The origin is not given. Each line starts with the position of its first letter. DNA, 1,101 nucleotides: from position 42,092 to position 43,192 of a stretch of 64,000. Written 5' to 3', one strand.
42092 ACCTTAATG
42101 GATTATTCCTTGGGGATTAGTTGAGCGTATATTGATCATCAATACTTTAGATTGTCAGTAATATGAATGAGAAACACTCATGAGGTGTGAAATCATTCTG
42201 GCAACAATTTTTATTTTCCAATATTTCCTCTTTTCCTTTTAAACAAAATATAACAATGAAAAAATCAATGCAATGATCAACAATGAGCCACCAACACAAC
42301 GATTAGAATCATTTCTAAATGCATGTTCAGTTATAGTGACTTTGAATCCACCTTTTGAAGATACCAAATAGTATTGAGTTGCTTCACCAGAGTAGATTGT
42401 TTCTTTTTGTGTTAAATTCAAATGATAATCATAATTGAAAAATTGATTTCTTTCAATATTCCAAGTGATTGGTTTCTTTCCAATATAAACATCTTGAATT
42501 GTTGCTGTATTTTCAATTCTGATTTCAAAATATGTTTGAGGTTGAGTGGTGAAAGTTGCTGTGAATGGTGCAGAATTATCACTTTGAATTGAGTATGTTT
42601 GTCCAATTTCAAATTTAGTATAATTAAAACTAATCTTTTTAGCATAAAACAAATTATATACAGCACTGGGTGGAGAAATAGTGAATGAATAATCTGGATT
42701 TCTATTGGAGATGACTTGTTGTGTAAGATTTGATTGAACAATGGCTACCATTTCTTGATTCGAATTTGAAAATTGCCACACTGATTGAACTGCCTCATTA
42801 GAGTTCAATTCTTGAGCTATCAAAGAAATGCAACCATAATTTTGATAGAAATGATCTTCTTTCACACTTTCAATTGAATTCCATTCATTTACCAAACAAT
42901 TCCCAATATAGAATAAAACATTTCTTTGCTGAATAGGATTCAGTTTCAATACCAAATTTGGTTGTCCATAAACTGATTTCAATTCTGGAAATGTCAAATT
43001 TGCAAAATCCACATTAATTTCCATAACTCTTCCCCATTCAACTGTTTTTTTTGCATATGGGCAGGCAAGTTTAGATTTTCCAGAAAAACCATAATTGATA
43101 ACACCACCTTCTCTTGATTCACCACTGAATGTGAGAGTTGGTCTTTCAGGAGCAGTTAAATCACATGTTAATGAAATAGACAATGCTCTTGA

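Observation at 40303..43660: Tandem surface-protein paralogues carry different membrane anchors, one a TM tail and one GPI-like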

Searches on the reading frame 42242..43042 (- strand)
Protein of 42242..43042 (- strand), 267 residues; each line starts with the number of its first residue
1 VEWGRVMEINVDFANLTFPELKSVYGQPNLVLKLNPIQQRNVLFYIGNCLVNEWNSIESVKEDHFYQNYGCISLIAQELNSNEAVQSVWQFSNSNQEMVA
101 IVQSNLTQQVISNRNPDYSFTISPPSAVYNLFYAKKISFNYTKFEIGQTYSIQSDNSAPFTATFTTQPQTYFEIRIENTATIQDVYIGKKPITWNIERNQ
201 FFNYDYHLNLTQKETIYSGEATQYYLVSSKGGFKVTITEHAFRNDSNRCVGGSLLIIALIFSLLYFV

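Call 45: predict_structure(alignment_id=A4)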
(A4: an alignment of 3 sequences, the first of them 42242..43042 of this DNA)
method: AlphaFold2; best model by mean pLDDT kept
length: 267 residues; sequences in the alignment: 3
mean_pLDDT: 52.7   pTM: 0.41
mean pLDDT of the five models: 52.7, 49.0, 48.9, 42.4, 40.7
residues with pLDDT >= 90: 0; 70-90: 7; 50-70: 153; < 50: 107
segments of 3 or more residues with pLDDT < 50: 1-6, 14-17, 22-26, 51-65, 138-149, 153-157, 165-171, 196-198, 212-224, 226-253
pLDDT, mean of each block of 10 residues (from residue 1): 48 47 49 58 59 40 51 67 68 60 66 59 64 56 45 49 49 51 62 52 61 38 42 39 35 55 56
secondary structure, 60 per line:
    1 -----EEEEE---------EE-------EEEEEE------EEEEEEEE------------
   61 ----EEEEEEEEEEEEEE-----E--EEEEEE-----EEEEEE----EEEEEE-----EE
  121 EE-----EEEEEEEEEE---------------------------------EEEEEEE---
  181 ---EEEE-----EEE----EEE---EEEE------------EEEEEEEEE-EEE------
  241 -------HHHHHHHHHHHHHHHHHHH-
elements in order: E6-10 E29-34 E41-48 E65-78 E87-92 E98-103 E108-113 E119-122 E128-137 E171-177 E184-187 E193-195 E200-202 E206-209 E222-230 E232-234 H248-266
